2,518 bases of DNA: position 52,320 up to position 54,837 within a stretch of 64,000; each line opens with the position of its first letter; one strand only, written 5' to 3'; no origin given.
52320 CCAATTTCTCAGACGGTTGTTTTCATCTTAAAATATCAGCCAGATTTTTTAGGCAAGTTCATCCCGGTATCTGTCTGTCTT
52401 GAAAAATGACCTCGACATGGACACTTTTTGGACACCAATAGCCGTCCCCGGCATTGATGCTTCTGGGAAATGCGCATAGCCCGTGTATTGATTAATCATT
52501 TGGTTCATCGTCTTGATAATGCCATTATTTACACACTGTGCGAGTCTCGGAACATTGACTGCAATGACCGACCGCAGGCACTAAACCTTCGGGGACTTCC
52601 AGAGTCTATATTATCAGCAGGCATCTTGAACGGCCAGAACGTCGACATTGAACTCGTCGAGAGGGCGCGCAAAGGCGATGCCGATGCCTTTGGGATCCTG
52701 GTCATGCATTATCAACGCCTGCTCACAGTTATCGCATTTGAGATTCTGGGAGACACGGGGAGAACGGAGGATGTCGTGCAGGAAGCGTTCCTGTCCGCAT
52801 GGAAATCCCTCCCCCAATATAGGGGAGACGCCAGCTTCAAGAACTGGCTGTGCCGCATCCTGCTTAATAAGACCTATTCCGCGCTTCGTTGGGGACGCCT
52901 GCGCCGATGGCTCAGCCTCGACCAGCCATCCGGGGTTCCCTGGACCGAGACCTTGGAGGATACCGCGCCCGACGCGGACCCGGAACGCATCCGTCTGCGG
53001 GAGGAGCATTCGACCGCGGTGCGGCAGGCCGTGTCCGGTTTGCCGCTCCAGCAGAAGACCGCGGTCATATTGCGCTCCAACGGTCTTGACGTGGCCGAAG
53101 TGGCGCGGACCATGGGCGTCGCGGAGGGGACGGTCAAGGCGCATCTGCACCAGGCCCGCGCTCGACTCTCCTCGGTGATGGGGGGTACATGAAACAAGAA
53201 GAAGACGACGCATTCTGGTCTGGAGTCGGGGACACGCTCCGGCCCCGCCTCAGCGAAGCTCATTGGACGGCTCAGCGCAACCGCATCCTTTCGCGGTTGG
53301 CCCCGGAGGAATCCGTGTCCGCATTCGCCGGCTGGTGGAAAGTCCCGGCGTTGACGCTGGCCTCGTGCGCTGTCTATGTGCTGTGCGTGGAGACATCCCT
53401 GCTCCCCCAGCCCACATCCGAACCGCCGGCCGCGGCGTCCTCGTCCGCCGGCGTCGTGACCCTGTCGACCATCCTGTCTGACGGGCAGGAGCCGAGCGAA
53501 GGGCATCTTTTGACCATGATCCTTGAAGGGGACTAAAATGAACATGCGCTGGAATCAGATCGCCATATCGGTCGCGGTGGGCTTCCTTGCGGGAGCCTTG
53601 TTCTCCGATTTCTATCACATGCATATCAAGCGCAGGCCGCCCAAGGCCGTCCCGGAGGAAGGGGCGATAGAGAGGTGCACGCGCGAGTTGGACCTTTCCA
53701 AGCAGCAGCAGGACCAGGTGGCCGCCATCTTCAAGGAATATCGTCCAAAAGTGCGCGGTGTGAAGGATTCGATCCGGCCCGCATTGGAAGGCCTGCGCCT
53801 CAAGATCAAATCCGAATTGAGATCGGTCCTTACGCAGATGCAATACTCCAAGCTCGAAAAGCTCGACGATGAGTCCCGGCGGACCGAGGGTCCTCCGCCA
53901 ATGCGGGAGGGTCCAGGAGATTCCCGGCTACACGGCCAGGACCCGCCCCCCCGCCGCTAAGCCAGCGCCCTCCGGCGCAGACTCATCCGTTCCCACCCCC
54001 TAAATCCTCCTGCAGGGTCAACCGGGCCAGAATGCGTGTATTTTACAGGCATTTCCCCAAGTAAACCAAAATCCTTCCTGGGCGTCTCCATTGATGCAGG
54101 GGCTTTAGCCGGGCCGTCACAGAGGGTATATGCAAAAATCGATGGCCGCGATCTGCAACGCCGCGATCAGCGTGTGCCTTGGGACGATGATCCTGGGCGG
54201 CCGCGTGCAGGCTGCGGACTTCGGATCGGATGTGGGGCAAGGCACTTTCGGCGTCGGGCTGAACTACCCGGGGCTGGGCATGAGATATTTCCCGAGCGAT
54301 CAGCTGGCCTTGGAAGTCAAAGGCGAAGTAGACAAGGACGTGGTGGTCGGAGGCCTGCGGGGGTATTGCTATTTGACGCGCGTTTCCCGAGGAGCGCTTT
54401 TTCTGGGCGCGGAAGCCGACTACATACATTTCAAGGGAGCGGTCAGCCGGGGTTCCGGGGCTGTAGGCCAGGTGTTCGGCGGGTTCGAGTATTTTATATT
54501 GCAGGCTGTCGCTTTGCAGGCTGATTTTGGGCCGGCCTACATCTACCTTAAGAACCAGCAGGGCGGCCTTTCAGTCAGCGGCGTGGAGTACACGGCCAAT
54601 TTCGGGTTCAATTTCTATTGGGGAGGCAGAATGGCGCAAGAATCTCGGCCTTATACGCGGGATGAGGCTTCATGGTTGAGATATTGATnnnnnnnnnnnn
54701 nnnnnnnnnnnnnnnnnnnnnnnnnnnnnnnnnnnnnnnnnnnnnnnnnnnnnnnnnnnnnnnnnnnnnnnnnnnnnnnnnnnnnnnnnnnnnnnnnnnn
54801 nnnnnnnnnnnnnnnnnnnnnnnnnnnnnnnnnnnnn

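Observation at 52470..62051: Candidate undescribed ECF-sigma-controlled secreted module built around PKD, PEBP and a shared unassigned ~400-aa domain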

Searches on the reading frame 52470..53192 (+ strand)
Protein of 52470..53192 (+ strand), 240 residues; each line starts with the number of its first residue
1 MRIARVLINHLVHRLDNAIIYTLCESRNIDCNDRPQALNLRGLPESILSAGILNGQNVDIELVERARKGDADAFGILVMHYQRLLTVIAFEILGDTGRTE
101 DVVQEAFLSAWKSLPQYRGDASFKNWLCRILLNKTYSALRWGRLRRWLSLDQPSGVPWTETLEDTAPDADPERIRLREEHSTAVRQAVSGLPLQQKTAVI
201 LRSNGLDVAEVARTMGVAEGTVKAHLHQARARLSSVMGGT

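Call 3: search_protein_families(library=pfam, proteins=[window:52470-53192:+], max_evalue=0.01)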
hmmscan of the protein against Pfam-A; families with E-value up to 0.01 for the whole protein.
window:52470-53192:+ (240 aa): 6 families
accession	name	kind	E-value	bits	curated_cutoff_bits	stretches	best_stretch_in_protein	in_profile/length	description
PF04542.20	Sigma70_r2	-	6e-15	55.2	24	1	77-140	1-66/71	Sigma-70 region 2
PF08281.18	Sigma70_r4_2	-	2.8e-13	49.7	25.7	1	183-233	3-54/54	Sigma-70, region 4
PF07638.17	Sigma70_ECF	-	9.9e-06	26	21.1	1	62-234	7-180/185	ECF sigma factor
PF04545.22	Sigma70_r4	-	0.00013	21.9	24.1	1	189-233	3-48/50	Sigma-70, region 4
PF00196.25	GerE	-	0.0013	18.8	23.5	1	203-233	15-45/57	Bacterial regulatory proteins, luxR family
PF12645.13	HTH_16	-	0.0059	17.1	22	1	61-96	2-38/65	Helix-turn-helix domain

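Call 4: search_protein_families(library=ncbifam, proteins=[window:52470-53192:+], max_evalue=0.01)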
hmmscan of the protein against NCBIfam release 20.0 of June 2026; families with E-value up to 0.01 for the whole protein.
window:52470-53192:+ (240 aa): 90 families (the best 25 are shown)
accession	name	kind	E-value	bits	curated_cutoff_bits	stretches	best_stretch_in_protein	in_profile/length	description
NF008888.0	PRK11922.1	equivalog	3e-32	112.1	204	1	56-233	14-192/231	RNA polymerase sigma factor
NF007225.0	PRK09643.1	equivalog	4.3e-31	108.2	190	1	55-237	10-182/204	RNA polymerase sigma factor SigM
TIGR02939.1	RpoE_Sigma70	equivalog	4.8e-29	101.7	236.15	1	56-233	4-182/190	RNA polymerase sigma factor RpoE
NF004113.0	PRK05602.1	equivalog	2.9e-25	89.1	208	1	56-235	29-199/211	RNA polymerase sigma factor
NF009166.1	PRK12513.1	equivalog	3.4e-25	88.9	206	1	56-234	6-183/193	RNA polymerase sigma factor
TIGR02983.1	SigE-fam_strep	subfamily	9.4e-24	84.1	141.55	1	70-236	4-157/162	SigE family RNA polymerase sigma factor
TIGR02937.1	sigma70-ECF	superfamily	1.8e-23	83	42.9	1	73-235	2-163/165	sigma-70 family RNA polymerase sigma factor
NF009171.0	PRK12518.1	equivalog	1.6e-22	80.3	208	1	56-234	11-181/191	RNA polymerase sigma factor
NF007223.0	PRK09641.1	equivalog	3e-22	79.4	209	1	59-235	5-182/187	RNA polymerase sigma factor SigW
TIGR02954.1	Sig70_famx3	hypoth_equivalog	2.7e-21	76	188.5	1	59-237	3-167/170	RNA polymerase sigma-70 factor, TIGR02954 family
TIGR02985.1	Sig70_bacteroi1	subfamily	3.7e-21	76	126.4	1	73-234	2-159/162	RNA polymerase sigma-70 factor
NF006089.0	PRK08241.1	subfamily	3.1e-19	69.2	240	1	61-235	11-202/343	RNA polymerase subunit sigma-70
TIGR02960.1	SigX5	hypoth_equivalog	1.2e-18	67.4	264.75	1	70-237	3-190/322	RNA polymerase sigma-70 factor, TIGR02960 family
NF007216.0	PRK09638.1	equivalog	2.5e-18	66.4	194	1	59-233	5-170/180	RNA polymerase sigma factor SigY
TIGR02952.1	Sig70_famx2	equivalog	4.8e-18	65.6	206.45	1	62-237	1-170/170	ECF subfamily RNA polymerase sigma factor, BldN family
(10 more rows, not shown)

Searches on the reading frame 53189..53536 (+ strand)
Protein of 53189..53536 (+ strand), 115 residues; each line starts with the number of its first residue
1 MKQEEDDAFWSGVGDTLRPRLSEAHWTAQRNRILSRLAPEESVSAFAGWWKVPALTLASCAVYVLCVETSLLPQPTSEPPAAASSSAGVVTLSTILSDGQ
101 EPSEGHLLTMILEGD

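Call 3: search_protein_families(library=pfam, proteins=[window:53189-53536:+], max_evalue=0.01)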
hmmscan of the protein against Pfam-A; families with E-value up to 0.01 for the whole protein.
window:53189-53536:+ (115 aa): 0 families

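Call 4: search_protein_families(library=ncbifam, proteins=[window:53189-53536:+], max_evalue=0.01)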
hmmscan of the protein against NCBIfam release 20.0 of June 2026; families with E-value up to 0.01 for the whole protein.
window:53189-53536:+ (115 aa): 0 families

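Call 70: search_protein_families(library=pfam, proteins=[window:53189-53536:+], max_evalue=0.1)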
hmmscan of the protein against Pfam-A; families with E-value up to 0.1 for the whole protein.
window:53189-53536:+ (115 aa): 0 families

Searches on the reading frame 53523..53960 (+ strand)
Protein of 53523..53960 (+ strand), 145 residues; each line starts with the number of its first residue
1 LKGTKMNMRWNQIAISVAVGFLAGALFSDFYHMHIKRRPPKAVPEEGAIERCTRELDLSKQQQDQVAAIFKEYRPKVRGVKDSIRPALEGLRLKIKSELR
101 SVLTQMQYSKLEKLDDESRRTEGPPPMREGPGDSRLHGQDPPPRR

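Call 3: search_protein_families(library=pfam, proteins=[window:53523-53960:+], max_evalue=0.01)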
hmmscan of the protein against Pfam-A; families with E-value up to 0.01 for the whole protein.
window:53523-53960:+ (145 aa): 2 families
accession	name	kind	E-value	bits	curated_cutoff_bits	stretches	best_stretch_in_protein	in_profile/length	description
PF13801.11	Metal_resist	-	0.00063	20.3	29.2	1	18-90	5-74/125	Heavy-metal resistance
PF07813.17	LTXXQ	-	0.0069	17.5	24.3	0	46-83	3-40/100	LTXXQ motif family protein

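Call 4: search_protein_families(library=ncbifam, proteins=[window:53523-53960:+], max_evalue=0.01)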
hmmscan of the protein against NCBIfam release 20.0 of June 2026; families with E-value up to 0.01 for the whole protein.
window:53523-53960:+ (145 aa): 0 families

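Call 70: search_protein_families(library=pfam, proteins=[window:53523-53960:+], max_evalue=0.1)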
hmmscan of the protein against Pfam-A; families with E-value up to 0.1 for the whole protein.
window:53523-53960:+ (145 aa): 4 families
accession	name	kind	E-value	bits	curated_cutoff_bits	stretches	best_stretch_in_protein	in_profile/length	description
PF13801.11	Metal_resist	-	0.00063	20.3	29.2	1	18-90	5-74/125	Heavy-metal resistance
PF07813.17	LTXXQ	-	0.0069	17.5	24.3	0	46-83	3-40/100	LTXXQ motif family protein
PF19029.5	DUF883_C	-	0.014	15.5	27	1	10-27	10-27/30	DUF883 C-terminal glycine zipper region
PF14019.11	DUF4235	-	0.047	14.1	27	1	13-42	6-36/77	Protein of unknown function (DUF4235)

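Call 78: search_solved_structures(query=window:53523-53960:+, max_evalue=10, show_alignments=2)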
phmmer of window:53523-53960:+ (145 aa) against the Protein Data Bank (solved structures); distinct sequences matched with E-value up to 10: 0.

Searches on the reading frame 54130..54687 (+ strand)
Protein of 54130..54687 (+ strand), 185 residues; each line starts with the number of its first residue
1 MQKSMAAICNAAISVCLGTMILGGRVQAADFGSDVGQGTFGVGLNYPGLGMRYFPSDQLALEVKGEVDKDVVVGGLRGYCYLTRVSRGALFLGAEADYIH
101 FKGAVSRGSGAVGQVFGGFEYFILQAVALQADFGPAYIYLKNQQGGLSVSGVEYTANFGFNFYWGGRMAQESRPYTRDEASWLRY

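Call 3: search_protein_families(library=pfam, proteins=[window:54130-54687:+], max_evalue=0.01)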
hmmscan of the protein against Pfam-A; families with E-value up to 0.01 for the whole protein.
window:54130-54687:+ (185 aa): 0 families

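Call 4: search_protein_families(library=ncbifam, proteins=[window:54130-54687:+], max_evalue=0.01)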
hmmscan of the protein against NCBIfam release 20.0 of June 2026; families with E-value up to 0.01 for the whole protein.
window:54130-54687:+ (185 aa): 1 family
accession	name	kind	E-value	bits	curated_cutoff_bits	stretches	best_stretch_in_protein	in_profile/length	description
TIGR04565.1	OMP_myx_plus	subfamily_domain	0.0028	17.7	60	0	89-139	88-137/161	outer membrane beta-barrel domain-containing protein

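Call 70: search_protein_families(library=pfam, proteins=[window:54130-54687:+], max_evalue=0.1)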
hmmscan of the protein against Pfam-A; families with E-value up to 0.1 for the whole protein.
window:54130-54687:+ (185 aa): 0 families
